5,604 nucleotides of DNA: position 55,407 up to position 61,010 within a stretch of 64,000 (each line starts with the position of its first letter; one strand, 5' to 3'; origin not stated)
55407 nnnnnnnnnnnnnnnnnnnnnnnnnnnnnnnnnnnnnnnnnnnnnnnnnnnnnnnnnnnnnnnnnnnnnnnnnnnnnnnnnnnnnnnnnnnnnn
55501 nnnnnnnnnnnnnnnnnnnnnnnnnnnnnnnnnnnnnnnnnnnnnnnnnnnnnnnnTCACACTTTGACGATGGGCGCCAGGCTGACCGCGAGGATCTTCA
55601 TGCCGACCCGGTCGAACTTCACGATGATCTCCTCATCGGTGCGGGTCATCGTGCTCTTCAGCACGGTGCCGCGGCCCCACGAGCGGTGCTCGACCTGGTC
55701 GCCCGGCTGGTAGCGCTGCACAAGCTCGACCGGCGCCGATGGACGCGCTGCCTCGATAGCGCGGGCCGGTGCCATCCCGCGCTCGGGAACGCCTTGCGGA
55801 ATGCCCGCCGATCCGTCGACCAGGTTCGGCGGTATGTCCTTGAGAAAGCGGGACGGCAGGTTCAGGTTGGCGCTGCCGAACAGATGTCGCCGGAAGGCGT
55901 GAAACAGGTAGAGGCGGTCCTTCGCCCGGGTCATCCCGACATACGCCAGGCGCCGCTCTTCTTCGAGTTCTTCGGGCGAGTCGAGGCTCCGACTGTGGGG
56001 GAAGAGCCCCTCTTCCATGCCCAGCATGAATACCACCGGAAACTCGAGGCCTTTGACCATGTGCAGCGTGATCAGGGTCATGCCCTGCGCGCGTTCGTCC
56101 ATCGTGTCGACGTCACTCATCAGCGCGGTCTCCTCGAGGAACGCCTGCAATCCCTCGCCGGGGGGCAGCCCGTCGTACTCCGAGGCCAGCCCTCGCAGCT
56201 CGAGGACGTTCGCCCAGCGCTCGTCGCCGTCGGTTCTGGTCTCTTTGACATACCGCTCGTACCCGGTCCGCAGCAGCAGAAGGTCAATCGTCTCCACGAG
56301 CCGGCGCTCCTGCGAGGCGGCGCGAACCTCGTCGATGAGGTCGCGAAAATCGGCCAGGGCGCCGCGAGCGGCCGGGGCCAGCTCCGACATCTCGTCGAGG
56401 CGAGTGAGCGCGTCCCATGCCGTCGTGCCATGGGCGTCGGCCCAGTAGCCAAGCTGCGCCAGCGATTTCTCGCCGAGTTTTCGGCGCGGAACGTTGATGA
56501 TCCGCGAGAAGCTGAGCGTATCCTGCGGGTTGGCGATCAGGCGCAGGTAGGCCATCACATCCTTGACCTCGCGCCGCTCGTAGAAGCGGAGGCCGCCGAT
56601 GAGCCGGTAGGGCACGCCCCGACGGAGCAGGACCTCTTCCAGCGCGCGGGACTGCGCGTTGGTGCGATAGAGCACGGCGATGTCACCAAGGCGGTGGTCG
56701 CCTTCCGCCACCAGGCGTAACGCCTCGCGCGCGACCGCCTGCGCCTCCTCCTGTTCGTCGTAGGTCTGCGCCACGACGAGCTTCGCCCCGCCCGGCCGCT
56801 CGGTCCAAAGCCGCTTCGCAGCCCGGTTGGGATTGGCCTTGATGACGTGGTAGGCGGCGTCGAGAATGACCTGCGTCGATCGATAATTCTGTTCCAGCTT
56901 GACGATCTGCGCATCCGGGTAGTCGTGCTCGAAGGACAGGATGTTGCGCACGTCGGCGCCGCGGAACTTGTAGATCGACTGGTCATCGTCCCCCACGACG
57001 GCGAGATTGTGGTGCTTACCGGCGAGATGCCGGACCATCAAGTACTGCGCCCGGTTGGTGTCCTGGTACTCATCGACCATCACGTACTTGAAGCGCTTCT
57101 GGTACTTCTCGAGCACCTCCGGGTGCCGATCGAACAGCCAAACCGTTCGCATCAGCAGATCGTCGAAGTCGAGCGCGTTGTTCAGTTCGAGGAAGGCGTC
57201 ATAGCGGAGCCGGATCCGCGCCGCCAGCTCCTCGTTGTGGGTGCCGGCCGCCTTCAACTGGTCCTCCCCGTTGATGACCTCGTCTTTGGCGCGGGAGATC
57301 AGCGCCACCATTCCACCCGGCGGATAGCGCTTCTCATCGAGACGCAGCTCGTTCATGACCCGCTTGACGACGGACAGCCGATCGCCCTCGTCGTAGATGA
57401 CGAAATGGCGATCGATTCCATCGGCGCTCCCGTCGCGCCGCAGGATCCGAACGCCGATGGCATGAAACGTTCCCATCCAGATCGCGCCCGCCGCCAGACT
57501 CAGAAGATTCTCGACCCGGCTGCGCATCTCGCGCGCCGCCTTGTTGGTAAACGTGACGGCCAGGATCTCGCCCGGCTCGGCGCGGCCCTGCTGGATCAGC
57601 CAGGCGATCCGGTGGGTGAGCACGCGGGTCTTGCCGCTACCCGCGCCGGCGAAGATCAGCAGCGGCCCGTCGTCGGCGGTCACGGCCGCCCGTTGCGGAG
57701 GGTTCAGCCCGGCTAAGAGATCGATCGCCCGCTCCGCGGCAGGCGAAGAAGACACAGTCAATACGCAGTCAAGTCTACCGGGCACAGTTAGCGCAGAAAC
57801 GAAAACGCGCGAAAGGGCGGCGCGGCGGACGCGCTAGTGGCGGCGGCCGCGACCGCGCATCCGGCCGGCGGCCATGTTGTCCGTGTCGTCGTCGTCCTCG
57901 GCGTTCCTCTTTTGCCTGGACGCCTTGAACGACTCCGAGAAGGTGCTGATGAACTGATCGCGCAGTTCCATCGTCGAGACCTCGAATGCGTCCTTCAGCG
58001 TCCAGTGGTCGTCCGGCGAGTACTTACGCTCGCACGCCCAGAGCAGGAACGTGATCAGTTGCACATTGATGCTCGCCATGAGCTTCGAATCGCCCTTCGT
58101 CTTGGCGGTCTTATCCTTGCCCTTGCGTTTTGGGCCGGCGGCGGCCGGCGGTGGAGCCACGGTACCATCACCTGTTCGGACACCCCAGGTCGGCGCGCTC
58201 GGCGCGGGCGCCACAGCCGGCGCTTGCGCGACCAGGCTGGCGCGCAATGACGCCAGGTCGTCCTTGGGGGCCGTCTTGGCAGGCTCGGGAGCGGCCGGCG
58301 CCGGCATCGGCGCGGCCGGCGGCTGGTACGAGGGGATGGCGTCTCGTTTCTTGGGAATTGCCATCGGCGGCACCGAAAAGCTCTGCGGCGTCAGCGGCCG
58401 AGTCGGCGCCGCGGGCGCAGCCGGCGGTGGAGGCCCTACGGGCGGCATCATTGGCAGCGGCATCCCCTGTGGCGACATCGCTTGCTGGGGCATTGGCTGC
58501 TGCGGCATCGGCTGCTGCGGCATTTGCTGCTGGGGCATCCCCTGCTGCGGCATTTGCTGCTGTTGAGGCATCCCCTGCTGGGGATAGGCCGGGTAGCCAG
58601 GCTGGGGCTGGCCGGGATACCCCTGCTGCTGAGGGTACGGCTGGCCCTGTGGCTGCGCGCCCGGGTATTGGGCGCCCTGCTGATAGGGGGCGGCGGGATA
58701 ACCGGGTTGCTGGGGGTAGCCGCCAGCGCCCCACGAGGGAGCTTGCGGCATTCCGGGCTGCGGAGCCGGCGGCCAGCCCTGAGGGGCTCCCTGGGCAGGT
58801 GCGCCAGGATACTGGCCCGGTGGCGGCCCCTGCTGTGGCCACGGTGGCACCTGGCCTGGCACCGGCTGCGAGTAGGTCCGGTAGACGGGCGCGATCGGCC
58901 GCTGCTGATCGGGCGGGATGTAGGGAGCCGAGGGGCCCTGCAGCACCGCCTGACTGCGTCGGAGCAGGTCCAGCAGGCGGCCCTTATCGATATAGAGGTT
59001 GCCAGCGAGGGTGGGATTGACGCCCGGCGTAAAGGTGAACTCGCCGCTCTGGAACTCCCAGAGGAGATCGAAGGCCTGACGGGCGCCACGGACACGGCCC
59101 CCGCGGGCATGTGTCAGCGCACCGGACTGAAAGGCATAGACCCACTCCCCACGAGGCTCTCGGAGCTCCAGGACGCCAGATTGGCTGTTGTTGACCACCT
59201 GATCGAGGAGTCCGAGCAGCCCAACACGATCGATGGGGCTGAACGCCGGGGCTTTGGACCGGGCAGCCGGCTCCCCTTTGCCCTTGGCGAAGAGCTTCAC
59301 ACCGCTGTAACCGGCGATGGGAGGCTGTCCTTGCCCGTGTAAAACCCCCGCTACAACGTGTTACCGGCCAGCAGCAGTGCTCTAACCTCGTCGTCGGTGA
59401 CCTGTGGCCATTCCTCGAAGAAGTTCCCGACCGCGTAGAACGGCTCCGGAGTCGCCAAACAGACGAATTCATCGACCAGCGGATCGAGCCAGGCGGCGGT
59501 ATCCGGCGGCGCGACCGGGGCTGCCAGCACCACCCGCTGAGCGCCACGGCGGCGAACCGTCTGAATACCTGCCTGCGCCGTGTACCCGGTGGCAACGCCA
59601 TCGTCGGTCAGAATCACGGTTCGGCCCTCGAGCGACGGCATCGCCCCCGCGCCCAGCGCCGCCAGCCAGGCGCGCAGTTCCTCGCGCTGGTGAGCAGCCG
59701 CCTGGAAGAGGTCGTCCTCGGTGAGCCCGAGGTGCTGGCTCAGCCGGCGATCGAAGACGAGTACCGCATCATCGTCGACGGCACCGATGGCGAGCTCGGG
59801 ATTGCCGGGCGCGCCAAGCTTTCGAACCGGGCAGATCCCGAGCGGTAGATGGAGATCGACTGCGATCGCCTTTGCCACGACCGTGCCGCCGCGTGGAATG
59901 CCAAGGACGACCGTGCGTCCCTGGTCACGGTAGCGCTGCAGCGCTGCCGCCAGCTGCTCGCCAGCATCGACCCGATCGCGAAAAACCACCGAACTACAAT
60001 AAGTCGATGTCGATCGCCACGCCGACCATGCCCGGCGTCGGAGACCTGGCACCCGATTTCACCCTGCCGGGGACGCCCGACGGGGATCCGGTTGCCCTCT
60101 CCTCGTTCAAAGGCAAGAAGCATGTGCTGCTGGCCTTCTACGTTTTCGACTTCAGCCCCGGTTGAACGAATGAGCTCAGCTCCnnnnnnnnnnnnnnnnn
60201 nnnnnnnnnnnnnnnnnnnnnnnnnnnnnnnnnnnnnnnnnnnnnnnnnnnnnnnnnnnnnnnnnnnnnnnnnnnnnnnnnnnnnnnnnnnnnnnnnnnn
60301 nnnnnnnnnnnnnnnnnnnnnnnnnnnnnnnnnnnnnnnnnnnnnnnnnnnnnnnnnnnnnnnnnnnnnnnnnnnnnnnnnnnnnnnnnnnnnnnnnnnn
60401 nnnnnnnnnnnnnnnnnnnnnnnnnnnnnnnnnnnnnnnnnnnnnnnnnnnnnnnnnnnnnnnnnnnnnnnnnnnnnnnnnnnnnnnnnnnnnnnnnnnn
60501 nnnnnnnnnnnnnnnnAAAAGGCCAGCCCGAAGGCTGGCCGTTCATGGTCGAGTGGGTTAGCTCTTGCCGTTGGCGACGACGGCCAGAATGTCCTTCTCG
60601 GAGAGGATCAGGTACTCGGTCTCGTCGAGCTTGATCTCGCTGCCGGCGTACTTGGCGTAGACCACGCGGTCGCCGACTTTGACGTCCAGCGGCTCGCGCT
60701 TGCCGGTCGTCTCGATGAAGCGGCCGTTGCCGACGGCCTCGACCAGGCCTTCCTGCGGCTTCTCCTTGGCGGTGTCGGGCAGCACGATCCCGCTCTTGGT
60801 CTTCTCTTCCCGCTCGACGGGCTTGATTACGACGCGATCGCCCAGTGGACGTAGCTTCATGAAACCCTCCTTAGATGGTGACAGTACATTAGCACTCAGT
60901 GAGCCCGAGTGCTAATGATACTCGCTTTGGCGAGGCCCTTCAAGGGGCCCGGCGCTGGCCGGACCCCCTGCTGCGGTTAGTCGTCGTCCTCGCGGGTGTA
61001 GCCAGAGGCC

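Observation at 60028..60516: Peroxiredoxin with an in-frame TGA at the peroxidatic cysteine position: probable unannotated selenoprotein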

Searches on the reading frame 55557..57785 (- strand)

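Call 32: search_protein_families(library=pfam, proteins=[window:55557-57785:-], max_evalue=0.00001)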
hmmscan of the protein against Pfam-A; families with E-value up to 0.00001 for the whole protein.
window:55557-57785:- (742 aa): 7 families
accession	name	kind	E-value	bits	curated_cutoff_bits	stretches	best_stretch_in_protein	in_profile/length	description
PF00580.27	UvrD-helicase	-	3.6e-89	299.5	23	1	27-290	1-271/271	UvrD/REP helicase N-terminal domain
PF13361.12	UvrD_C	-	2.1e-73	248.2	25.6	1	295-627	1-345/350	UvrD-like helicase C-terminal domain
PF13245.12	AAA_19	-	3.9e-24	85.8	25.1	1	31-275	1-134/134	AAA domain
PF21196.3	PcrA_UvrD_tudor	-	8e-12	45.3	23.9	1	695-741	2-48/48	PcrA/UvrD tudor domain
PF13538.12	UvrD_C_2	-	5.7e-09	36.1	27.4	1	570-627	3-51/52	UvrD-like helicase C-terminal domain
PF13604.12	AAA_30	-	7.2e-07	29.6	27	0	27-91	2-66/191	AAA domain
PF01443.25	Viral_helicase1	-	1.8e-06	28.3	21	0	209-276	38-103/228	Viral superfamily 1 RNA helicase core domain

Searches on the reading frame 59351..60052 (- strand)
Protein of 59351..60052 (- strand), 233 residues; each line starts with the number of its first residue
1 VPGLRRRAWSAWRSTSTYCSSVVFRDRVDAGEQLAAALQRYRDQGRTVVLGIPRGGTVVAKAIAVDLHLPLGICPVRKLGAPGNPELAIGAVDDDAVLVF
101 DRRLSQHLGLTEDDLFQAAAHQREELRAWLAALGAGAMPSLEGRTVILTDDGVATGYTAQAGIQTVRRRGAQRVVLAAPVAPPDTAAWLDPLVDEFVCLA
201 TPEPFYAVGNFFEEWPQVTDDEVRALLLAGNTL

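Call 32: search_protein_families(library=pfam, proteins=[window:59351-60052:-], max_evalue=0.00001)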
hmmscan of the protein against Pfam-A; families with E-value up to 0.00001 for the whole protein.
window:59351-60052:- (233 aa): 1 family
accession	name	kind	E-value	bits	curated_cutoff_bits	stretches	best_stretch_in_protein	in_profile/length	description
PF00156.33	Pribosyltran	-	6e-13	48.8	26.3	1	32-185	16-129/158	Phosphoribosyl transferase domain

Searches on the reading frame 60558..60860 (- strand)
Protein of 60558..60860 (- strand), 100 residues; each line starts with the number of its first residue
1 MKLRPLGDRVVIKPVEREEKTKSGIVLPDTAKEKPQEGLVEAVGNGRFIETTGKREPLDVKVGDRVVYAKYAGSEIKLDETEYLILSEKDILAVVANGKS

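Call 40: find_encoding_contigs(protein=window:60558-60860:-, flank=10000, max_places=6)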
Protein window:60558-60860:- (100 aa): 23 contigs read that carry it; 6 places shown.
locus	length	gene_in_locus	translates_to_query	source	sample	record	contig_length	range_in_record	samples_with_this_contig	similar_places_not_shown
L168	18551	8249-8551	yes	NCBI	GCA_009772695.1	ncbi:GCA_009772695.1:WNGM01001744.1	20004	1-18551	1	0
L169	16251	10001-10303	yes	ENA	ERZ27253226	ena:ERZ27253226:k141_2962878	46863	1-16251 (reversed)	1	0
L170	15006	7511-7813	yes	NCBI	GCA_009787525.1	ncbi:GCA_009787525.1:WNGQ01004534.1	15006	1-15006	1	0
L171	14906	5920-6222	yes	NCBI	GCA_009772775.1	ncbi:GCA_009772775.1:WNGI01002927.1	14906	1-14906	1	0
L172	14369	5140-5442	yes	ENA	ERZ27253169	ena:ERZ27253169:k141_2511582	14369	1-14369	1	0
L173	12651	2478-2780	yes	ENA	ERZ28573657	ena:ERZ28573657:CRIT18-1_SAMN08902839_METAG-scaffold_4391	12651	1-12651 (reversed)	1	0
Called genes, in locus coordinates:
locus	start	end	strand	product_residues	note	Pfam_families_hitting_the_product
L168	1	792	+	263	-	?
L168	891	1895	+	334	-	PF01168:Ala_racemase_N, PF00842:Ala_racemase_C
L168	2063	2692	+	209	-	PF02581:TMP-TENI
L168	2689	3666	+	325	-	PF02597:ThiS, PF05690:ThiG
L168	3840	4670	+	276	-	PF00586:AIRS, PF02769:AIRS_C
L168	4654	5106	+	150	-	PF02367:TsaE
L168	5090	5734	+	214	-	PF00814:TsaD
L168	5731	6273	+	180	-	PF13302:Acetyltransf_3, PF13420:Acetyltransf_4, PF13527:Acetyltransf_9 (faint), PF13673:Acetyltransf_10, PF00583:Acetyltransf_1, PF13508:Acetyltransf_7, PF08445:FR47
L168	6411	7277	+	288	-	PF00814:TsaD, PF22521:HypF_C_2 (weak)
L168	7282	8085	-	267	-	PF00657:Lipase_GDSL, PF13472:Lipase_GDSL_2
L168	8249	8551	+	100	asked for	PF00166:Cpn10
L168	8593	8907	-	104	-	PF00578:AhpC-TSA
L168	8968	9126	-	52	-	PF08534:Redoxin (weak), PF00578:AhpC-TSA (weak)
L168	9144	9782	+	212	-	PF00156:Pribosyltran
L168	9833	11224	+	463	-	-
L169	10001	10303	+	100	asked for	PF00166:Cpn10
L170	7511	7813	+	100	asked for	PF00166:Cpn10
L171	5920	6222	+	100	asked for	PF00166:Cpn10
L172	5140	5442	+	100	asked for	PF00166:Cpn10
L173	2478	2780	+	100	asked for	PF00166:Cpn10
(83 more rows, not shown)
